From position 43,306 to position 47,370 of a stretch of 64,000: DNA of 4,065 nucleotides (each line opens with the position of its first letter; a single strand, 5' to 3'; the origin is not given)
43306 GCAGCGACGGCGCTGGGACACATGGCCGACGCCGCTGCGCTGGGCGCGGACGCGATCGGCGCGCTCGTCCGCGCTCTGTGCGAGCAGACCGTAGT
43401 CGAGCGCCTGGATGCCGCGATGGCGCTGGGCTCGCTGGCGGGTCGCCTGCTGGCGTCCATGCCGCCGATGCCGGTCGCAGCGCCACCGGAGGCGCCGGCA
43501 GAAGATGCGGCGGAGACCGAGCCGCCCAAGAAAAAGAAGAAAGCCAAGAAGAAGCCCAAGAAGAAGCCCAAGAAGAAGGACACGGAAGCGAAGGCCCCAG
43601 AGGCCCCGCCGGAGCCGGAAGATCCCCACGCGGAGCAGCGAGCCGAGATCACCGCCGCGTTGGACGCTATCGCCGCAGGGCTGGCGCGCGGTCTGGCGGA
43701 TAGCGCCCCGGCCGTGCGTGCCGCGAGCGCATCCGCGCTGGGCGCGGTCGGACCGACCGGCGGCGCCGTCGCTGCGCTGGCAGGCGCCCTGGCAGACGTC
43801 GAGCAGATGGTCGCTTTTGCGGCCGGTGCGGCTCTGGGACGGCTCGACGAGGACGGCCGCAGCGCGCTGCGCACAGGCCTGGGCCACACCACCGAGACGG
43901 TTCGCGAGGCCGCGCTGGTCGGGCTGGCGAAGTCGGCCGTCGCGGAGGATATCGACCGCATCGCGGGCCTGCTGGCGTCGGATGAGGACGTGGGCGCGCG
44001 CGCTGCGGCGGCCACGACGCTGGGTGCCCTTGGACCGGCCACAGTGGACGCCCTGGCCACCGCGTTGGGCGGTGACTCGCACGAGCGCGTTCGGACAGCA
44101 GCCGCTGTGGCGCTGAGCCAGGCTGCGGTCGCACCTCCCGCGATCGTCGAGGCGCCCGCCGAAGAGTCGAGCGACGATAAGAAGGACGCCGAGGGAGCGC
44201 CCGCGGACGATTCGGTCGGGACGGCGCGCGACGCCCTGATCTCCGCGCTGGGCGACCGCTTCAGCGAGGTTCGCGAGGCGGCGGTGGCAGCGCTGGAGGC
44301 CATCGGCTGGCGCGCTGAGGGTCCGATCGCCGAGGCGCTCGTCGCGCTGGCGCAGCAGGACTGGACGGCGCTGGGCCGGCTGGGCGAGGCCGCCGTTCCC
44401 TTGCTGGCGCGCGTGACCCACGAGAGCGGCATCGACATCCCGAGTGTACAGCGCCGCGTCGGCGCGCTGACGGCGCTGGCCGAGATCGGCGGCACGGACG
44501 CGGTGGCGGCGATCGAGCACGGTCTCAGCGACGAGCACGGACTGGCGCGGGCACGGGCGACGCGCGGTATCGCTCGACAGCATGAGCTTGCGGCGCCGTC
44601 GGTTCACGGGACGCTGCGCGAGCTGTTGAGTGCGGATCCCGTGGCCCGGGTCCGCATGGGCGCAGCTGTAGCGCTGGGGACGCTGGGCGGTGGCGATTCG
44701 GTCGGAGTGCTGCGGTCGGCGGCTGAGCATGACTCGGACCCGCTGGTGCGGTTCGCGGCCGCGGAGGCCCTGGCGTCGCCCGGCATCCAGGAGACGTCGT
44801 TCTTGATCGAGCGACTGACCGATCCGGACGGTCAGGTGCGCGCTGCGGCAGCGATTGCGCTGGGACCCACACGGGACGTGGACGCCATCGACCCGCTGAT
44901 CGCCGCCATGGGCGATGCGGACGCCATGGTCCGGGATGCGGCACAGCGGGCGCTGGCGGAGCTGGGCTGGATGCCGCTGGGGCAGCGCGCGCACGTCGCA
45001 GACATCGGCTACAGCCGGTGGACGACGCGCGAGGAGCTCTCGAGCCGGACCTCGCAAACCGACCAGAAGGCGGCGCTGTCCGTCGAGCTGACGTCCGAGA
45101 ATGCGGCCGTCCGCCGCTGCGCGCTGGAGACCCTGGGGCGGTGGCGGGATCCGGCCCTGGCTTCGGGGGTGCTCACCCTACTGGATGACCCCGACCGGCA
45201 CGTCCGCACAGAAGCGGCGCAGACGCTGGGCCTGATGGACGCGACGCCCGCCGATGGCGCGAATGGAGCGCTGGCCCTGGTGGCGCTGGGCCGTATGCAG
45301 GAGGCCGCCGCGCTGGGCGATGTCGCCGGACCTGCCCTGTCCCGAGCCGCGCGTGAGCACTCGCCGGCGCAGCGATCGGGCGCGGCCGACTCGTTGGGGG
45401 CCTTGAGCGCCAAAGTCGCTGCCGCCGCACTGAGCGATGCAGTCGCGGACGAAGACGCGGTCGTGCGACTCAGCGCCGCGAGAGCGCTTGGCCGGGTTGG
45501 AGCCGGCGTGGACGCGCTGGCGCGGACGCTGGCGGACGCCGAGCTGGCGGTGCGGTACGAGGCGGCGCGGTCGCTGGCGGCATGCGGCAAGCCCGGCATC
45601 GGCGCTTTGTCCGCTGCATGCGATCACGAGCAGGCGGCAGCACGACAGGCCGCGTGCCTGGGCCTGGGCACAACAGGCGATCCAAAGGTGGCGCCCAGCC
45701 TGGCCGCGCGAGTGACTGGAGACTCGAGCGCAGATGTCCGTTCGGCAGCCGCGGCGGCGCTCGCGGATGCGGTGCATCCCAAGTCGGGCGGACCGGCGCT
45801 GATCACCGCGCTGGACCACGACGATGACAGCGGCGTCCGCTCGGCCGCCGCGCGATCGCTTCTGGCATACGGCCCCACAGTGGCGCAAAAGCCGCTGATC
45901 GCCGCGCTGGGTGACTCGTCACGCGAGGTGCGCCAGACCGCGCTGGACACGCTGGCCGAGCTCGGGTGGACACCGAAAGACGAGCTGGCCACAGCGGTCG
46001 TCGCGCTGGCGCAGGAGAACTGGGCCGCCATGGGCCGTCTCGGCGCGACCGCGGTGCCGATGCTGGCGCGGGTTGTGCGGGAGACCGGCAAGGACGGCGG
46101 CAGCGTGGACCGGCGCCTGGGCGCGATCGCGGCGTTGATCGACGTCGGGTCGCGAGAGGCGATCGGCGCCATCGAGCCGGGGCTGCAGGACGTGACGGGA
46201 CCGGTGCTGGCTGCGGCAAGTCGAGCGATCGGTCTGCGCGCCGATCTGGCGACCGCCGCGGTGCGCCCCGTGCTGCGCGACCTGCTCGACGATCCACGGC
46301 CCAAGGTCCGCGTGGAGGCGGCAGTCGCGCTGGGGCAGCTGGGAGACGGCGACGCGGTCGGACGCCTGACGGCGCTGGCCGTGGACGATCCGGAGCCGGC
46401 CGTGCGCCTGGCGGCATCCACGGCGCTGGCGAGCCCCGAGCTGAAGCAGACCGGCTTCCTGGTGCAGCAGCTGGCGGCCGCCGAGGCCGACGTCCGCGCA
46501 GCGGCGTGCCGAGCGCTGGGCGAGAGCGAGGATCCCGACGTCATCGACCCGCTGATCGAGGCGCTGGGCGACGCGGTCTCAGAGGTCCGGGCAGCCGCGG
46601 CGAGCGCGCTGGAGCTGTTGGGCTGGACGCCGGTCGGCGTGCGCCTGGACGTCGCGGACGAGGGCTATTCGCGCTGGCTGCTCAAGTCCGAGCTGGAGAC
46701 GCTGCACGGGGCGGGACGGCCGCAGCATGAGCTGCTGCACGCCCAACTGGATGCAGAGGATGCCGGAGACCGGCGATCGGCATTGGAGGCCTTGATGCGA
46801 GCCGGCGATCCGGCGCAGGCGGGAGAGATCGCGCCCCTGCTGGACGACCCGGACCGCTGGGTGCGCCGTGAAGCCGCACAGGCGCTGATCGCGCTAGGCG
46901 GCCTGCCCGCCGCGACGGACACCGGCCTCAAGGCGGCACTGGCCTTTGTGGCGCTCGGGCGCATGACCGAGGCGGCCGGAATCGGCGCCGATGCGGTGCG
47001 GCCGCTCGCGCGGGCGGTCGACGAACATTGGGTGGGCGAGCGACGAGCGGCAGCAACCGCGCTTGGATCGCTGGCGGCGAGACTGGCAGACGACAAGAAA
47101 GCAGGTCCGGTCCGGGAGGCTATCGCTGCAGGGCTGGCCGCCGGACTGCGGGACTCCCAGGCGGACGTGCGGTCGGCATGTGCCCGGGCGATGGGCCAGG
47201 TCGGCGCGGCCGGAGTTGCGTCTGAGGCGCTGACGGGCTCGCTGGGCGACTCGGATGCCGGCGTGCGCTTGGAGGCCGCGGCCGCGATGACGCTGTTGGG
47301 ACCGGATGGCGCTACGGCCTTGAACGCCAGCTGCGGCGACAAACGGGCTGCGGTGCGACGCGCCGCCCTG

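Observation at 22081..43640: Histone-H1-like Lys/Pro/Ala/Glu linkers punctuate seven consecutive central super-repeats and reappear as the C-terminal tail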

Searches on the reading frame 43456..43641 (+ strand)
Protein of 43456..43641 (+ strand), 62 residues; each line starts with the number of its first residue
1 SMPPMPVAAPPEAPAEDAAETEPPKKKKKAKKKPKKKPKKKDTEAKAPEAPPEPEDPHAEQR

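Call 48: search_protein_families(library=pfam, proteins=[window:43456-43641:+], max_evalue=10)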
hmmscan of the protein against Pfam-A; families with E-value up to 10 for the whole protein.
seq(62 aa): 3 families
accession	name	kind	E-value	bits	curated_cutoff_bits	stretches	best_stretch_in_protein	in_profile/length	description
PF20069.4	DUF6465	-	5.5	7.5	26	1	12-48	23-59/130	Family of unknown function (DUF6465)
PF12569.14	NatA_aux_su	-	6.3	6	33.3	1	16-50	399-433/515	N-terminal acetyltransferase A, auxiliary subunit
PF22770.2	POP1_C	-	8.7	7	24.3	1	10-50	41-82/174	POP1 C-terminal domain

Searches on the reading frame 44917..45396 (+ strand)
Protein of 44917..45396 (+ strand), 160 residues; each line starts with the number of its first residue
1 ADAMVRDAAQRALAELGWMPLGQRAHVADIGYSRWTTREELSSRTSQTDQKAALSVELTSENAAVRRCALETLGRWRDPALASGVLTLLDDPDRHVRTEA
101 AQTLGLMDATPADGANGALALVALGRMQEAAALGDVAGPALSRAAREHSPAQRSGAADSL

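Call 45: find_related_loci(query=A3, collection=metagenome_contigs, flank=10000)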
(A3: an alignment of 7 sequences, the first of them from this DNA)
Query A3 (160 aa) in metagenome_contigs; peptide patterns used: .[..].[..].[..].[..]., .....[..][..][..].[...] (x = any residue, [..] = any of these).
224 stretches matched a pattern; 3 encode a relative of the query (tblastn E <= 1e-3); 3 distinct loci.
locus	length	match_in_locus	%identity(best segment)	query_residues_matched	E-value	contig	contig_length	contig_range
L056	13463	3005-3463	39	1-156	3e-17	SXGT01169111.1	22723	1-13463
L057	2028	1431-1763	36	39-138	1e-7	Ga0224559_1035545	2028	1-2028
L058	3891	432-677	34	43-123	1e-5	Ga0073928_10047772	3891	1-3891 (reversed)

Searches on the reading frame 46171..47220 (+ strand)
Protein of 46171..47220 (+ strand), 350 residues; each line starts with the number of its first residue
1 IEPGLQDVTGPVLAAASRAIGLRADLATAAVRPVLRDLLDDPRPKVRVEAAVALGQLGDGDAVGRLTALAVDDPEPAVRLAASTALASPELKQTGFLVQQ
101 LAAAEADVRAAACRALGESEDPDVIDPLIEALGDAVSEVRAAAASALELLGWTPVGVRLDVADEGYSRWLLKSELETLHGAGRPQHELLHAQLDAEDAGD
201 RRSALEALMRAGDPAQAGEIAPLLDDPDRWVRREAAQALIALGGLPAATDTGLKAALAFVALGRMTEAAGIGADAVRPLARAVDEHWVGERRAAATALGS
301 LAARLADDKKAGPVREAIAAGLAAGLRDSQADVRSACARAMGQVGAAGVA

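Call 25: find_related_loci(query=A1, collection=genome_contigs, flank=10000)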
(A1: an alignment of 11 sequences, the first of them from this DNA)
Query A1 (350 aa) in genome_contigs; peptide patterns used: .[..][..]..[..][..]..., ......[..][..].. (x = any residue, [..] = any of these).
590 stretches matched a pattern; 50 encode a relative of the query (tblastn E <= 1e-3); 50 distinct loci.
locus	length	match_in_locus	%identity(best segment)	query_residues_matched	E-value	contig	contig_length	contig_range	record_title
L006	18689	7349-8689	39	7-280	8e-27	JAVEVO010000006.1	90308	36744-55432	MAG: Myxococcota bacterium isolate BF4_123 NODE_672_length_90308_cov_6.768299_Biofilm4, whole genome shotgun sequence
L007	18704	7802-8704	35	34-345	2e-20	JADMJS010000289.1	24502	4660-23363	MAG: Myxococcales bacterium isolate MAG_44 NODE_1827_length_24502_cov_10.144149, whole genome shotgun sequence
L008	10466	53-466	40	46-186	6e-14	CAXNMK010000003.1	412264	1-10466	MAG: Kofleriaceae bacterium isolate ME-04may21-LR-214 genome assembly, contig: ME-04may21-LR-C137, whole genome shotgun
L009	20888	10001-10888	43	30-345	4e-13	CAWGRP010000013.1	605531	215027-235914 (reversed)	MAG: uncultured delta proteobacterium isolate MFD06435.bin.1.188 genome assembly, contig: contig_22729, whole genome sho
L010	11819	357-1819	32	30-345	6e-13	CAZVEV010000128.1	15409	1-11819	MAG TPA_asm: uncultured Planctomycetaceae bacterium isolate binchicken_co65_125 genome assembly, contig: NODE_15487_leng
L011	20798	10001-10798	26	19-345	2e-12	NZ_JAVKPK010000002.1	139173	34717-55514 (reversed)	Methanosarcina sp. Z-7115 2, whole genome shotgun sequence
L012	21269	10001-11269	31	5-345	7e-12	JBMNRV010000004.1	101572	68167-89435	MAG: Kiritimatiellia bacterium isolate SBF912SR1HQ0009 scaffold_461_c1, whole genome shotgun sequence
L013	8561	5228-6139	43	5-347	1e-11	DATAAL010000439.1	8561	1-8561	MAG TPA_asm: Longimicrobiaceae bacterium isolate SMAG_U6671 k141_2440323, whole genome shotgun sequence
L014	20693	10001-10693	40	16-151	5e-11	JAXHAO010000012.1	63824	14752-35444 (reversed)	MAG: Methanoregulaceae archaeon isolate AnMBR.bin74 bin74_12, whole genome shotgun sequence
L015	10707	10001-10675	30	53-307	6e-11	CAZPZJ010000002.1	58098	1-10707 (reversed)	MAG TPA_asm: uncultured Leptospiraceae bacterium isolate binchicken_co190_123 genome assembly, contig: NODE_1194_length_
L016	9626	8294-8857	41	33-243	1e-10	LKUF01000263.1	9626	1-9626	MAG: Methanolinea sp. SDB scaffold-238, whole genome shotgun sequence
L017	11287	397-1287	31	30-349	1e-10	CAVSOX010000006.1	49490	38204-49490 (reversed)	MAG: uncultured delta proteobacterium isolate MFD01476.bin.2.15 genome assembly, contig: contig_135501, whole genome sho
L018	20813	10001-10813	39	5-347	1e-10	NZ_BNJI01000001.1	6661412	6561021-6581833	Ktedonobacter sp. SOSP1-85 sequence1, whole genome shotgun sequence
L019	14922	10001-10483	33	30-244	1e-10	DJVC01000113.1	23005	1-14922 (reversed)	MAG TPA_asm: bacterium UBP3_UBA6266 isolate UBA6266 UBA6266_contig_80917, whole genome shotgun sequence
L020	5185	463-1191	31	33-239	1e-10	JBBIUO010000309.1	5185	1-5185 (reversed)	MAG: Chloroflexota bacterium isolate QNS170220_bin_55 NODE_5978_length_5185_cov_4.039571, whole genome shotgun sequence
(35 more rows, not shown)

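Call 38: search_protein_representatives(alignment_id=A1)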
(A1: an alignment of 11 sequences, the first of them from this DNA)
Query: 11 sequences, 351 profile positions. Proteins with E-value up to 0.001 (for the whole library): 132984; up to 1e-10: 48915; up to 1e-30: 6782. The best 150 are listed.
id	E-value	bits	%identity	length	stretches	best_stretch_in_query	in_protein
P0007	0.0e+00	1313.8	-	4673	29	36-338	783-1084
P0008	1.3e-290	978.5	-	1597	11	2-349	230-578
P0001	6.9e-268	903.8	-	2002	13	4-334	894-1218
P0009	2.2e-206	701.5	-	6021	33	110-337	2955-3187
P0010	1.8e-205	698.5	-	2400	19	191-335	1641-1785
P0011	9.5e-203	689.5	-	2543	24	23-155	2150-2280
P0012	2.9e-178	609.0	-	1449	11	41-347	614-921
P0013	4.0e-167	572.4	-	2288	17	76-247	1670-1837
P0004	2.4e-159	546.8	-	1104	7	4-342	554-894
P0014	2.2e-156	537.0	-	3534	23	44-252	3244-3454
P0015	3.5e-156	536.4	-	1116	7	4-303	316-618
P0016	7.5e-151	518.8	-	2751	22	3-248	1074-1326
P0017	1.2e-145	501.7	-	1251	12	100-342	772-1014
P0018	6.3e-145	499.4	-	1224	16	45-165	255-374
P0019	1.3e-142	491.8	-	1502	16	4-155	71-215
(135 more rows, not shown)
